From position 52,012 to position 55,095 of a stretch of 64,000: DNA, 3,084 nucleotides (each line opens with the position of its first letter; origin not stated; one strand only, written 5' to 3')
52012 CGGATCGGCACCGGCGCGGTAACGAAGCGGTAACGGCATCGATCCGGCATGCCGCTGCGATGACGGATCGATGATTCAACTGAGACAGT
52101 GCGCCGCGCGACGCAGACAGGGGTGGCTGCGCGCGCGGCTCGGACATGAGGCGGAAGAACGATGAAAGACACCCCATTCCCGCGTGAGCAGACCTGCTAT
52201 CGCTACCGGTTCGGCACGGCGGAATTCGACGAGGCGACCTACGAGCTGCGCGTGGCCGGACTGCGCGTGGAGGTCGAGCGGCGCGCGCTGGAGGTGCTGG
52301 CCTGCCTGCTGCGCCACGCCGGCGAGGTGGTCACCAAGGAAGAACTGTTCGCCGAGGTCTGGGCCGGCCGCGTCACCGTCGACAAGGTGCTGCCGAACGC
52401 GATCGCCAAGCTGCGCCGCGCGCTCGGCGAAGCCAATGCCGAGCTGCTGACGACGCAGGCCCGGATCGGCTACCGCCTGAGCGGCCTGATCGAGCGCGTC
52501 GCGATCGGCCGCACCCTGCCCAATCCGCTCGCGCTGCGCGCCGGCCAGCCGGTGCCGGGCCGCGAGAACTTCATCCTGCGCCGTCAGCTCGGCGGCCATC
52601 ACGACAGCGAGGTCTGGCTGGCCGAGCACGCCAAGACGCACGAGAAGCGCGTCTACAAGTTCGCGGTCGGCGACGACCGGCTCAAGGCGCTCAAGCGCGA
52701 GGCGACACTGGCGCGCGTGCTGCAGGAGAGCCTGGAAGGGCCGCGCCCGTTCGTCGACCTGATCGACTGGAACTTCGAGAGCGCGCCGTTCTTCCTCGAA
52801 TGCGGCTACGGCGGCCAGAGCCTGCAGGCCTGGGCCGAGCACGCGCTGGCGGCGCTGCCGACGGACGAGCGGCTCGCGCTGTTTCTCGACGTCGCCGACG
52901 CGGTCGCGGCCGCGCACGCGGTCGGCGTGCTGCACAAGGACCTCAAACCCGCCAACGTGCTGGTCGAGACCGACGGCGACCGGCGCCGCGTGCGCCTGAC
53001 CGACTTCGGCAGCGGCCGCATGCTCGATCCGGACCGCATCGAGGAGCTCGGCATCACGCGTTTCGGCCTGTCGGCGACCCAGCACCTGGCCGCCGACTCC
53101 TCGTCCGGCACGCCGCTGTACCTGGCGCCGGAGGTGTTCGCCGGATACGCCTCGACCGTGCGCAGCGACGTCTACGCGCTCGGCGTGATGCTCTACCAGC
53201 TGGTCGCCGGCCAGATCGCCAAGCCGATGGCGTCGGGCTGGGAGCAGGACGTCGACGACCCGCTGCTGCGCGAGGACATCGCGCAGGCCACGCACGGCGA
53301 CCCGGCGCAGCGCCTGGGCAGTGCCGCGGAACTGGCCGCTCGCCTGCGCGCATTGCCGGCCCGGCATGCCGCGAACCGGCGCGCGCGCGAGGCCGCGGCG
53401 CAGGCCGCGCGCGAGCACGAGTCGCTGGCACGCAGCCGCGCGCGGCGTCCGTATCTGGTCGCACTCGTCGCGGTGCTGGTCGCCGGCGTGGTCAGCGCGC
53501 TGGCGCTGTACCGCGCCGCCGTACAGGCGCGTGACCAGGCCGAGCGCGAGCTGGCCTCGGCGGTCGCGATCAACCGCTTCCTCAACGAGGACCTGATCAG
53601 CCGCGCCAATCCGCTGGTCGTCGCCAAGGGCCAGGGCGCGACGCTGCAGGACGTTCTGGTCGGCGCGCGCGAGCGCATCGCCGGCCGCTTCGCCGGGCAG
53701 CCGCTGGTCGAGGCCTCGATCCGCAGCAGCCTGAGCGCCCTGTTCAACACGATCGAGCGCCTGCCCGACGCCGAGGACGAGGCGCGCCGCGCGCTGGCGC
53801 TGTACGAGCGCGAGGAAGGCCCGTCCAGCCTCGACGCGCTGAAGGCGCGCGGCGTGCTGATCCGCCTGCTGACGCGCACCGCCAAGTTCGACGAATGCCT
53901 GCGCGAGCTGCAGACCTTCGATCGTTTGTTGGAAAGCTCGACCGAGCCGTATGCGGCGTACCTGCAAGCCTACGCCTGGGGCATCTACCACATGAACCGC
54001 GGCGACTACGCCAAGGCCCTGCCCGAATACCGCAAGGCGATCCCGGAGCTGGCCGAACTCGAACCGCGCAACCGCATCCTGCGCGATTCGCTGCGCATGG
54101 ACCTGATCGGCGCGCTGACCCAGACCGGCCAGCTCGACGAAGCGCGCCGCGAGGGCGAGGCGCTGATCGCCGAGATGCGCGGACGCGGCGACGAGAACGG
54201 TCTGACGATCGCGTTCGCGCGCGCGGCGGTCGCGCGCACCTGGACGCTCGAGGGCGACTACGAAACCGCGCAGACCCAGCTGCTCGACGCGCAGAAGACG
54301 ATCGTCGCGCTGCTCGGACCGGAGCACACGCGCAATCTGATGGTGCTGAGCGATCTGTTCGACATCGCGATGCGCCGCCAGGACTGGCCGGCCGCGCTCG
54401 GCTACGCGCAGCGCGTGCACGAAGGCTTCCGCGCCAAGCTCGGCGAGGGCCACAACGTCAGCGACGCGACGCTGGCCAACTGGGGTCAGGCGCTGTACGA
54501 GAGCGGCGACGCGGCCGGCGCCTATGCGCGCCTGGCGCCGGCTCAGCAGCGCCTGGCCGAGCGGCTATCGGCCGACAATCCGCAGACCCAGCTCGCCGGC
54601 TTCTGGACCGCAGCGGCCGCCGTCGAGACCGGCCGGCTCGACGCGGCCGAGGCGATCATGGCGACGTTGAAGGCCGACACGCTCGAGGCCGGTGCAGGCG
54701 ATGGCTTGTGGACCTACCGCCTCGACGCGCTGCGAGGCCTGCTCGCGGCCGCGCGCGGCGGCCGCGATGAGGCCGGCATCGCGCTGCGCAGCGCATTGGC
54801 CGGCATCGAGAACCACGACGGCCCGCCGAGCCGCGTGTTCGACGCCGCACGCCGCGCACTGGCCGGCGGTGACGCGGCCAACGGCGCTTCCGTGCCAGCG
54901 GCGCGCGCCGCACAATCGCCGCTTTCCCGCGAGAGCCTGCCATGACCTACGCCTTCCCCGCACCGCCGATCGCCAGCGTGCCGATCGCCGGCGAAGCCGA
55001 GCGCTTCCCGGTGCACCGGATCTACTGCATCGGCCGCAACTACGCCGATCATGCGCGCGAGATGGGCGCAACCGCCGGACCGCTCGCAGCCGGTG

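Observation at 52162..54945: One-component wHTH - Ser/Thr kinase - TM - TPR regulator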

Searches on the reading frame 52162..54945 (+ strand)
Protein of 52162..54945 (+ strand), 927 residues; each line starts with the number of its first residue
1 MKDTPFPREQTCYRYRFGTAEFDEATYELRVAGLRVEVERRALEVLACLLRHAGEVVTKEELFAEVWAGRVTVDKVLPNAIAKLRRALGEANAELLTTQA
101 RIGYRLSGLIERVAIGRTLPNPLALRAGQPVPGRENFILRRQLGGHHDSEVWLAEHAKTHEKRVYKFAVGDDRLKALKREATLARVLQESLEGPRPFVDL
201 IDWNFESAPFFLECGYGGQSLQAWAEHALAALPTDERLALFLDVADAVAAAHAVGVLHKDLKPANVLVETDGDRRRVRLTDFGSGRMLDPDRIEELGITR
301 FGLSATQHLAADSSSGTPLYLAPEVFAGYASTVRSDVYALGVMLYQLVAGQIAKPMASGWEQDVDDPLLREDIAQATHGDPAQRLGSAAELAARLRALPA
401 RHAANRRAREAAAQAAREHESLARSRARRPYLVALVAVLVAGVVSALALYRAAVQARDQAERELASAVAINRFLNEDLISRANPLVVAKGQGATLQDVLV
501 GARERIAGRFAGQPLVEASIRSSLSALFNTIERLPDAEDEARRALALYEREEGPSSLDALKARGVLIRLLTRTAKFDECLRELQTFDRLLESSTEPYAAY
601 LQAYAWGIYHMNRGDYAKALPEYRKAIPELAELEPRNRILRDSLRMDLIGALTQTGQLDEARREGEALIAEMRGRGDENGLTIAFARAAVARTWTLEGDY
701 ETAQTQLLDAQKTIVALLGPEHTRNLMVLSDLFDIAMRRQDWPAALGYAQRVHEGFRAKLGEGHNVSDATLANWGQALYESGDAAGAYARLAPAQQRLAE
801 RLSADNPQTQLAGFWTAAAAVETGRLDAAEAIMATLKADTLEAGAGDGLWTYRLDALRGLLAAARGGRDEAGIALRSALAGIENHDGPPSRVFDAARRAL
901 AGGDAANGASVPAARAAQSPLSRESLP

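Call 3: search_protein_families(library=pfam, proteins=[window:52162-54945:+], max_evalue=0.1)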
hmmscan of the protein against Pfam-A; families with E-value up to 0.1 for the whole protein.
window:52162-54945:+ (927 aa): 7 families
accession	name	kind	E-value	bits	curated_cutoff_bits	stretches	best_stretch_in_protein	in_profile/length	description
PF00069.31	Pkinase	-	1.8e-21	77.1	31.7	1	142-353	6-196/263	Protein kinase domain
PF00486.34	Trans_reg_C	-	7.2e-13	48.9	26.2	1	35-106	3-77/77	Transcriptional regulatory protein, C terminal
PF07714.23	PK_Tyr_Ser-Thr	-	5.3e-10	39.5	23.1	1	221-351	88-202/258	Protein tyrosine and serine/threonine kinase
PF06293.20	Kdo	-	6.4e-07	29.5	21.3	1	219-287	103-171/207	Lipopolysaccharide kinase (Kdo/WaaP) family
PF07719.23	TPR_2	-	0.018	15.6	27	1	604-627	5-28/34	Tetratricopeptide repeat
PF13424.12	TPR_12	-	0.019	15.6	30.1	1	734-787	11-64/77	Tetratricopeptide repeat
PF14559.12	TPR_19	-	0.03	15.1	25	1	613-669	4-52/68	Tetratricopeptide repeat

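Call 4: search_protein_families(library=ncbifam, proteins=[window:52162-54945:+], max_evalue=0.1)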
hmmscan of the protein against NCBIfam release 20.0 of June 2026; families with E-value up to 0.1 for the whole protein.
window:52162-54945:+ (927 aa): 34 families (the best 25 are shown)
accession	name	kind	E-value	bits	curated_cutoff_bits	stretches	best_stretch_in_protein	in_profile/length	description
NF047741.1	antiphage_MADS6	equivalog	7.1e-23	81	460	1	218-419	282-481/612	methylation-associated defense system protein kinase MAD6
NF033483.0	PknB_PASTA_kin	equivalog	7.6e-22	78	450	1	230-352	102-206/563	Stk1 family PASTA domain-containing Ser/Thr kinase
NF040586.1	FxSxx_TPR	equivalog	1.3e-20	73.5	300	2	533-834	400-706/830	FxSxx-COOH system tetratricopeptide repeat protein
TIGR03903.1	TOMM_kin_cyc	equivalog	4.2e-19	67.9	705.75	1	230-353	74-188/1267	TOMM system kinase/cyclase fusion protein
NF038150.1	lanthi_synth_IV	equivalog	3.6e-17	62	650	1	164-445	226-486/851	class IV lanthionine synthetase LanL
NF052427.1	StpK7MSMEG_1200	equivalog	3.2e-16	59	900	1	232-463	105-330/601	serine/threonine protein kinase StpK7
NF033442.0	BREX_PglW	equivalog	6.1e-16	57.4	990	2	226-399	303-487/1391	BREX system serine/threonine kinase PglW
NF009651.0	PRK13184.1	equivalog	5.8e-14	51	839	1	238-348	116-225/932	serine/threonine-protein kinase PknD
NF053854.1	RespRegPhoBBctds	equivalog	2e-08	33.9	270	1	15-105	133-223/225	two-component system response regulator PhoB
NF007540.1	PRK10153.1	equivalog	4.5e-08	32.4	400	1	35-109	26-103/516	lysine decarboxylation/transport transcriptional activator CadC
NF043056.1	T4SS_LegK1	equivalog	1.2e-07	30.8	550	1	232-346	185-282/516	Dot/Icm T4SS effector kinase LegK1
NF053615.1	SerThrKinAfsKStmc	equivalog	1.4e-07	30.5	1300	1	238-349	115-208/809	protein serine/threonine kinase AfsK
NF038151.1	lanthi_synth_III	equivalog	3.6e-07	29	575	1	236-301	337-399/833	class III lanthionine synthetase LanKC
TIGR02154.1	PhoB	equivalog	8.5e-06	25.2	296.2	1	18-107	135-226/226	phosphate regulon transcriptional regulator PhoB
NF009037.0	PRK12370.1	equivalog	2e-05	23.2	589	1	35-107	33-106/553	HilA/EilA family virulence transcriptional regulator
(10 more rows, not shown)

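Call 5: find_homologous_proteins(query=window:52162-54945:+)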
Query window:52162-54945:+ (927 aa): 4654 proteins with E <= 0.001 among 8000 candidates; the best 120 are listed.
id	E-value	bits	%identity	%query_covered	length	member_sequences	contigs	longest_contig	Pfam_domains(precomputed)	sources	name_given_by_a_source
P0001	0.0e+0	1849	92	97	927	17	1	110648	PF06293.21,PF07714.24,PF00069.32,PF00486.35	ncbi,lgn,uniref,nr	ncbi:MAG TPA: winged helix-turn-helix domain-containing protein [Dokdonella sp.]|uniref:protein kina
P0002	0.0e+0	1708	88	97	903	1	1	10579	PF06293.21,PF07714.24,PF00069.32,PF00486.35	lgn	-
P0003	0.0e+0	1496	77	97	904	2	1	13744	PF07714.24,PF00069.32,PF13424.13,PF00486.35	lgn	-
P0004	0.0e+0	1282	67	97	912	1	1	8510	PF07714.24,PF00069.32,PF13424.13,PF00486.35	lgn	-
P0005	0.0e+0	1268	67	96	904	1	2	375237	PF07714.24,PF00069.32,PF13424.13,PF00486.35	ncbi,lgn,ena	-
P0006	0.0e+0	1268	67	97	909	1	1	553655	PF07714.24,PF00069.32,PF13424.13,PF00486.35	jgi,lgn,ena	-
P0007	0.0e+0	1264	68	96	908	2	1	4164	PF07714.24,PF00069.32,PF13424.13,PF00486.35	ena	-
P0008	0.0e+0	1258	67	95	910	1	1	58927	PF07714.24,PF00069.32,PF13424.13,PF00486.35,PF13374.13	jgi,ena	-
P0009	0.0e+0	1250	65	97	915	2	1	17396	PF07714.24,PF00069.32,PF13424.13,PF00486.35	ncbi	ncbi:MAG: winged helix-turn-helix domain-containing protein [Dokdonella sp.]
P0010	0.0e+0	1247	68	95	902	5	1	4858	PF07714.24,PF00069.32,PF13424.13,PF00486.35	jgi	-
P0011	0.0e+0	1246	66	98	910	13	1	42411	PF14559.13,PF07714.24,PF00069.32,PF13424.13,PF00486.35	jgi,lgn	-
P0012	0.0e+0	1238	66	97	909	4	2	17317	PF07714.24,PF00069.32,PF13424.13,PF00486.35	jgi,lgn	jgi:non-specific serine/threonine protein kinase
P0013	0.0e+0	1235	66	96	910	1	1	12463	PF14559.13,PF07714.24,PF00069.32,PF13424.13,PF00486.35,PF13374.13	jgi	-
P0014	0.0e+0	1232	66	96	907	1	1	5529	PF07714.24,PF00069.32,PF13424.13,PF00486.35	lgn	-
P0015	0.0e+0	1231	65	98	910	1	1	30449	PF14559.13,PF07714.24,PF00069.32,PF13424.13,PF00486.35,PF13374.13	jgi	jgi:non-specific serine/threonine protein kinase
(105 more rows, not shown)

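Call 6: search_solved_structures(query=window:52162-54945:+, max_evalue=0.001)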
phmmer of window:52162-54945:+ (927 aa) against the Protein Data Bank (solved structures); distinct sequences matched with E-value up to 0.001: 1068 (the best 60 are shown).
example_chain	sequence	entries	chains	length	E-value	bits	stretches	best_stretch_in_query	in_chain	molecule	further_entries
8p5h_A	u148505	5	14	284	2.9e-12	48.8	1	127-353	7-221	Serine/threonine-protein kinase ULK1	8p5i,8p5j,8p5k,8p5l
9f32_A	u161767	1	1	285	3e-12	48.8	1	127-353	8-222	Serine/threonine-protein kinase ULK1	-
8p5g_A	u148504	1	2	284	3e-12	48.8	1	127-353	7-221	Serine/threonine-protein kinase ULK1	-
4wno_A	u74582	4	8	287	4.5e-12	48.2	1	127-353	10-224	Serine/threonine-protein kinase ULK1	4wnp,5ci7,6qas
9se8_A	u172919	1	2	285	4.5e-12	48.2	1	127-353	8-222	Serine/threonine-protein kinase ULK1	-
6mnh_A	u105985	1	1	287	4.5e-12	48.2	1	136-356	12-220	Serine/threonine-protein kinase ULK1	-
8sv9_A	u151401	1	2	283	4.6e-12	48.2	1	128-353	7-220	Serine/threonine-protein kinase ULK1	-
9eed_A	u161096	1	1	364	1e-11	47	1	141-352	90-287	Kinase domain protein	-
4g31_A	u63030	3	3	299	2.4e-11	45.8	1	238-348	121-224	Eukaryotic translation initiation factor 2-alpha kinase 3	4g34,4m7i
3qd2_B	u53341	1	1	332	5.9e-11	44.5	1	238-348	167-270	Eukaryotic translation initiation factor 2-alpha kinase 3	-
3qc4_A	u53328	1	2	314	9.1e-11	43.9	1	242-395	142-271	3-phosphoinositide-dependent protein kinase 1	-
3is5_A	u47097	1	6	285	9.4e-11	43.8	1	136-352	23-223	Calcium-dependent protein kinase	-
3pwy_A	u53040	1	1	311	9.5e-11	43.8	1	242-361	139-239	3-phosphoinositide-dependent protein kinase 1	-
3f61_A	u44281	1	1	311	1.1e-10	43.6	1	236-419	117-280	Serine/threonine-protein kinase pknB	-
9ruk_A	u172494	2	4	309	1.1e-10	43.6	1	197-353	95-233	Serine/threonine-protein kinase StkP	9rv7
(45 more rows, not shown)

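Call 23: find_related_loci(query=A1, collection=genome_contigs, flank=4500)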
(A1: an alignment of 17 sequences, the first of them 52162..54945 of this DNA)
Query A1 (927 aa) in genome_contigs; peptide patterns used: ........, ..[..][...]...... (x = any residue, [..] = any of these).
598 stretches matched a pattern (row limit reached: there are more); 563 encode a relative of the query (tblastn E <= 1e-3); the best 80 are kept; 79 distinct loci.
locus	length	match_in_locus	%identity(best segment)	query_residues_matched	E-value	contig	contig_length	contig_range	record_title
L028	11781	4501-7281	95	1-927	0e+0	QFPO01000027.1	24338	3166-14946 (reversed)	MAG: Rhodanobacter denitrificans isolate S2_005_003_R2_42 S2_005_003_R2_scaffold_1132, whole genome shotgun sequence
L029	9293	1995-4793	64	1-926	0e+0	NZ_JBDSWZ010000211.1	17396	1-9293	MAG: Dokdonella sp. isolate cluster1_bin.64 k127_717485, whole genome shotgun sequence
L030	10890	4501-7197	64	1-899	0e+0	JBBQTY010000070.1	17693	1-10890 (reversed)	MAG: Lysobacterales bacterium isolate Co_metawrap_1867 Cmw_1867_k141_26038526_length_17693_cov_16.0000, whole genome sho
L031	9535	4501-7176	64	4-899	0e+0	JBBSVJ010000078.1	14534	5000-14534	MAG: Lysobacterales bacterium isolate SVL2_sbin.7 SVL2_sbin.7_k141_339683_length_14534_cov_9.0000, whole genome shotgun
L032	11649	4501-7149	67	1-884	0e+0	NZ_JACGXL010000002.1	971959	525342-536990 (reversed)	Dokdonella fugitiva strain RH2WT43 Ga0326535_02, whole genome shotgun sequence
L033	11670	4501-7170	67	12-901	0e+0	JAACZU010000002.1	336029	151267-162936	MAG: Rhodanobacteraceae bacterium isolate SCNH_5 1666000002, whole genome shotgun sequence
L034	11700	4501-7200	63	1-902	0e+0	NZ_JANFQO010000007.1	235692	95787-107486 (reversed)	Tahibacter harae strain P2K NODE_7+_length_235692_cov_46.0383, whole genome shotgun sequence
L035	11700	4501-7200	63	1-900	0e+0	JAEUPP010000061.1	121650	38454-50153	MAG: Rhodanobacteraceae bacterium isolate new MAG-228 k141_1174884, whole genome shotgun sequence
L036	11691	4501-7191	65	1-897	0e+0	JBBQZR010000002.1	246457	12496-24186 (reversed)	MAG: Lysobacterales bacterium isolate Co_metawrap_2246 Cmw_2246_k141_8398123_length_246457_cov_14.9925, whole genome sho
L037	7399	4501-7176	65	9-900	0e+0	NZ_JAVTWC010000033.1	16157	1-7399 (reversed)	MAG: Tahibacter sp. isolate labscale reactor_MAG4 NODE_1461_length_16157_cov_10.127251, whole genome shotgun sequence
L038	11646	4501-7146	66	1-882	0e+0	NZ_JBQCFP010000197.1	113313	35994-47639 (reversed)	MAG: Dokdonella sp. isolate bin190 k141_665891, whole genome shotgun sequence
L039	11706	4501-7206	61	1-901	0e+0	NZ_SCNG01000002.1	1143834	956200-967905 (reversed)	Rudaea sp. 3F27F6 NODE_2_length_1143834_cov_15.876363, whole genome shotgun sequence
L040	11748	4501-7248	61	10-917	0e+0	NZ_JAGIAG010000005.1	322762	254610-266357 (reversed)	MAG: Dokdonella sp. isolate BIN16 scaffold5_cov0, whole genome shotgun sequence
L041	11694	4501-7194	66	5-905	0e+0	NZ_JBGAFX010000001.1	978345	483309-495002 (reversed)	MAG: Dokdonella sp. isolate MAG_MBR_H125.46 MBRH125-46_opera_contig_24, whole genome shotgun sequence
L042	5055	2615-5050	68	1-812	0e+0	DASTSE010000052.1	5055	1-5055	MAG TPA_asm: Dokdonella sp. isolate SMAG_U2272 k141_1358914, whole genome shotgun sequence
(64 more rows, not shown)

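Call 61: predict_structure(alignment_id=A3)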
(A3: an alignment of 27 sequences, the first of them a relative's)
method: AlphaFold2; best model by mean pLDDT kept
length: 551 residues; sequences in the alignment: 27
mean_pLDDT: 81.8   pTM: 0.83
mean pLDDT of the five models: 81.8, 80.5, 78.5, 77.1, 76.5
residues with pLDDT >= 90: 247; 70-90: 205; 50-70: 48; < 50: 51
segments of 3 or more residues with pLDDT < 50: 1-6, 16-23, 119-124, 182-188, 499-507, 543-551
pLDDT, mean of each block of 10 residues (from residue 1): 46 47 67 64 54 77 74 78 80 91 93 79 58 91 87 90 91 89 50 83 90 92 94 92 81 83 92 91 95 94 91 88 91 91 94 89 88 74 89 88 90 93 91 91 89 94 90 93 84 79 44 81 87 81 39 32
secondary structure, 60 per line:
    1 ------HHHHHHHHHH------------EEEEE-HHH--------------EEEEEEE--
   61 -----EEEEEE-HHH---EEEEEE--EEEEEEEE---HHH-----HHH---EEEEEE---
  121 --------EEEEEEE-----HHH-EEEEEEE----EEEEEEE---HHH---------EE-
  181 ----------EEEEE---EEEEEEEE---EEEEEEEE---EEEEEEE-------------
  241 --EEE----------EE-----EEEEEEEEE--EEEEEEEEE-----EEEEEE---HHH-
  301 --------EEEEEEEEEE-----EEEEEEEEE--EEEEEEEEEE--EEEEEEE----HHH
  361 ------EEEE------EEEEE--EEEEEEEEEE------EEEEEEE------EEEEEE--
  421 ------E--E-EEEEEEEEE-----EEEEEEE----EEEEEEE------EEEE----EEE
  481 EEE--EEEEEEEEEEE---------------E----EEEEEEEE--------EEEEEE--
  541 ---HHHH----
elements in order: H7-16 E29-33 E52-58 E66-71 E79-84 E87-94 E112-117 E129-135 E145-151 E156-162 E191-195 E199-206 E210-217 E221-227 E243-245 E263-271 E274-282 E288-293 E309-318 E324-332 E335-344 E347-353 E367-370 E377-381 E384-393 E400-406 E413-418 E432-440 E446-452 E457-463 E470-473 E478-483 E486-496 E517-524 E533-538 H544-547

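Call 64: fold_search(model_id=the predicted structure, library=pdb)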
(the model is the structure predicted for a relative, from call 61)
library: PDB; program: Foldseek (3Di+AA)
matches with E <= 10: 669; with E <= 0.001: 90
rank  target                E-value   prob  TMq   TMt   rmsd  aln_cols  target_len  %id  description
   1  5mul                  9.5e-06  1.00  0.32  0.42  11.4       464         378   10  Glycoside Hydrolase BT3686 bound to Glucuronic Acid (released 2017-04-26)
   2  5o3x_B                1.0e-05  1.00  0.30  0.25  14.3       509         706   10  Structural characterization of the fast and promiscuous macrocyclase from plant - apo PCY1 (released 2018-02-07)
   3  5muk                  2.4e-05  1.00  0.33  0.43  11.1       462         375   10  Glycoside Hydrolase BT3686 (released 2017-04-26)
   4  7esk_A                2.6e-05  1.00  0.28  0.35  12.0       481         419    8  Crystal structure of a L-rhamnose-alpha-1,4-D-glucuronate lyase from Fusarium oxysporum 12S, Ligand free form (released 2021-08-04)
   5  9dwv_A                2.7e-05  0.98  0.18  0.14  19.8       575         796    9  Ternary complex of CRBN-DDB1-PPIL4 RRM domain with FPFT-2216 (released 2025-08-06)
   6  5mum                  3.9e-05  1.00  0.30  0.38  11.9       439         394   11  Glycoside Hydrolase BACINT_00347 (released 2017-04-26)
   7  5o3w_B                3.9e-05  1.00  0.27  0.23  14.9       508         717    8  Structural characterization of the fast and promiscuous macrocyclase from plant - PCY1-S562A bound to Presegetalin A1 (released 2018-02-07)
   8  5uw6_B                5.2e-05  1.00  0.30  0.25  14.3       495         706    8  PCY1 in Complex with Follower Peptide and Covalent Inhibitor ZPP (released 2017-05-31)
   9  7esn_A                5.4e-05  1.00  0.29  0.34  11.8       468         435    8  Crystal structure of a L-rhamnose-alpha-1,4-D-glucuronate lyase from Fusarium oxysporum 12S, H105F Rha-GlcA complex (released 2021-08-04)
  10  5uzw_C                5.7e-05  1.00  0.29  0.24  14.6       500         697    9  PCY1 G696Insertion Variant in Complex with Follower Peptide and the Covalent Inhibitor ZPP (released 2017-05-31)
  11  8glv_Cq               5.7e-05  0.92  0.17  0.11  17.9       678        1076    9  96-nm repeat unit of doublet microtubules from Chlamydomonas reinhardtii flagella (released 2023-05-31)
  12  4irt                  5.9e-05  1.00  0.28  0.35  12.7       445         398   10  Crystal structure of a putative neuraminidase (BACOVA_03493) from Bacteroides ovatus ATCC 8483 at 1.74 A resolution (released 2013-03-13)
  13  5o3w_C                6.2e-05  1.00  0.28  0.23  14.9       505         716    9  Structural characterization of the fast and promiscuous macrocyclase from plant - PCY1-S562A bound to Presegetalin A1 (released 2018-02-07)
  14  8xvp_A                6.2e-05  0.99  0.19  0.19  16.3       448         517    9  Crystal structure of inulosucrase from Lactobacillus reuteri 121 (released 2025-01-22)
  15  9hji                  7.5e-05  1.00  0.26  0.22  15.2       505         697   11  Structure of Trypanosoma cruzi Prolyl Oligopeptidase in the close state (released 2025-10-01)
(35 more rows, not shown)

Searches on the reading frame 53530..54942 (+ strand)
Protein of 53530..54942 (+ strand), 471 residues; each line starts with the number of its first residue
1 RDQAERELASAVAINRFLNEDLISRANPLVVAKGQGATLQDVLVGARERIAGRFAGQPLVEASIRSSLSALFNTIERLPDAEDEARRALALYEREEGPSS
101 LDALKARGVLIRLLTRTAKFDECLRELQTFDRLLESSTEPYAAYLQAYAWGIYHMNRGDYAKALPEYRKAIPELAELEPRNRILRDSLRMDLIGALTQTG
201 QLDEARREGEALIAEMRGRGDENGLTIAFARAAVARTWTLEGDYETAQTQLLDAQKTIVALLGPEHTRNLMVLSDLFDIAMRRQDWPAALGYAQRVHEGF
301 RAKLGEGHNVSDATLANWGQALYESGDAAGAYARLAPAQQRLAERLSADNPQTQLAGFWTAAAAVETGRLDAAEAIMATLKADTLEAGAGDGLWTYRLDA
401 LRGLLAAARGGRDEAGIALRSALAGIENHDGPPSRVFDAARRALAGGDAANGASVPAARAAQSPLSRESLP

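Call 57: predict_structure(alignment_id=A2)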
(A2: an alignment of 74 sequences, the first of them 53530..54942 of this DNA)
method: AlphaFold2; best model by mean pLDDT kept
length: 471 residues; sequences in the alignment: 74
mean_pLDDT: 90.8   pTM: 0.88
mean pLDDT of the five models: 90.8, 90.0, 89.3, 88.8, 88.4
residues with pLDDT >= 90: 369; 70-90: 65; 50-70: 17; < 50: 20
segments of 3 or more residues with pLDDT < 50: 452-471
pLDDT, mean of each block of 10 residues (from residue 1): 79 80 65 65 88 92 94 92 98 97 96 96 97 92 96 94 97 95 93 96 98 94 86 97 97 97 94 98 97 98 95 98 98 98 95 97 98 98 93 95 98 97 92 91 84 46 37 46
secondary structure, 60 per line:
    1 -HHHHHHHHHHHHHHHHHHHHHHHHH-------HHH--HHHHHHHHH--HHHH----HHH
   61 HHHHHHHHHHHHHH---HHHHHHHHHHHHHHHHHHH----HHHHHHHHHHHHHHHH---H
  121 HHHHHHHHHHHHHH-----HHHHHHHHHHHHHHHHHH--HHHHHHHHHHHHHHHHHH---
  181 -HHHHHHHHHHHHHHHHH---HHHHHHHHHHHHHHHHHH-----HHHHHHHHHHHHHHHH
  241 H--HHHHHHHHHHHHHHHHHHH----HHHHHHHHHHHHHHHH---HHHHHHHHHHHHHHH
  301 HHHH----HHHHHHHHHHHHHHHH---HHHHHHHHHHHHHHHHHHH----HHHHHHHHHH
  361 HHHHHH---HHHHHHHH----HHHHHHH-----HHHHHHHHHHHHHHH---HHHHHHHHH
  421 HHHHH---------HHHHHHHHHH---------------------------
elements in order: H2-26 H39-47 H50-53 H58-74 H78-96 H101-116 H120-134 H140-157 H160-177 H182-198 H202-219 H225-241 H244-262 H267-282 H286-304 H309-324 H328-346 H351-366 H370-377 H382-388 H394-408 H412-425 H435-444

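Call 60: fold_search(model_id=the predicted structure, library=pdb)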
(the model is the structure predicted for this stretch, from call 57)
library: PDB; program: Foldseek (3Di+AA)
matches with E <= 10: 1433; with E <= 0.001: 138
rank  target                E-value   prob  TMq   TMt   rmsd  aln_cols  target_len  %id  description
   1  8jal_B                1.6e-06  1.00  0.60  0.51   9.2       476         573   13  Structure of CRL2APPBP2 bound with RxxGP degron (dimer) (released 2023-10-18)
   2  1w3b_A                2.9e-06  1.00  0.36  0.42  10.1       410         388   18  The superhelical TPR domain of O-linked GlcNAc transferase reveals structural similarities to importin alpha. (released 2004-09-09)
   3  8jaq_K                6.0e-06  1.00  0.60  0.51   9.0       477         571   12  Structure of CRL2APPBP2 bound with RxxGP degron (tetramer) (released 2023-10-18)
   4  8jal_A                7.6e-06  1.00  0.59  0.50   9.1       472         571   12  Structure of CRL2APPBP2 bound with RxxGP degron (dimer) (released 2023-10-18)
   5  5a7d_H                7.6e-06  1.00  0.27  0.35  14.1       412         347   16  Tetrameric assembly of LGN with Inscuteable (released 2016-08-03)
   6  8rsv_B                8.8e-06  1.00  0.54  0.66   6.8       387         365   12  Rap from bacteriophage Phi3T in presence of pheromone RRGHTAS (released 2024-07-24)
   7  5a7d_C                9.2e-06  1.00  0.26  0.34  14.0       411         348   16  Tetrameric assembly of LGN with Inscuteable (released 2016-08-03)
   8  7t7t_A                9.5e-06  1.00  0.47  0.47  16.3       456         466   11  Structure of TSK/BRU1 bound to histone H3.1 (released 2022-03-30)
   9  4gyo_B                9.9e-06  1.00  0.56  0.70   5.6       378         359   12  Crystal Structure of Rap Protein Complexed with Competence and Sporulation Factor (released 2013-04-03)
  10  8chy                  9.9e-06  1.00  0.31  0.48  10.3       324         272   21  Crystal structure of an 8-repeat consensus TPR superhelix with Zinc. (released 2024-02-21)
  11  6ejn_A                1.1e-05  1.00  0.36  0.58   7.6       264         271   17  The KLC2 TPR domain bound to the JIP3 leucine zipper domain (released 2018-09-05)
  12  8rtc_B                1.1e-05  1.00  0.53  0.67   6.4       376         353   12  Rap from bacteriophage Phi3T in presence of pheromone RGHTS (released 2024-07-24)
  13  6ejn_B                1.2e-05  1.00  0.37  0.59   7.4       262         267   17  The KLC2 TPR domain bound to the JIP3 leucine zipper domain (released 2018-09-05)
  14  4gyo_A                1.3e-05  1.00  0.54  0.68   6.1       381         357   14  Crystal Structure of Rap Protein Complexed with Competence and Sporulation Factor (released 2013-04-03)
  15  8rsu_A                1.5e-05  1.00  0.52  0.65   6.5       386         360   13  Rap from bacteriophage Phi3T in presence of pheromone RRGHTA (released 2024-07-24)
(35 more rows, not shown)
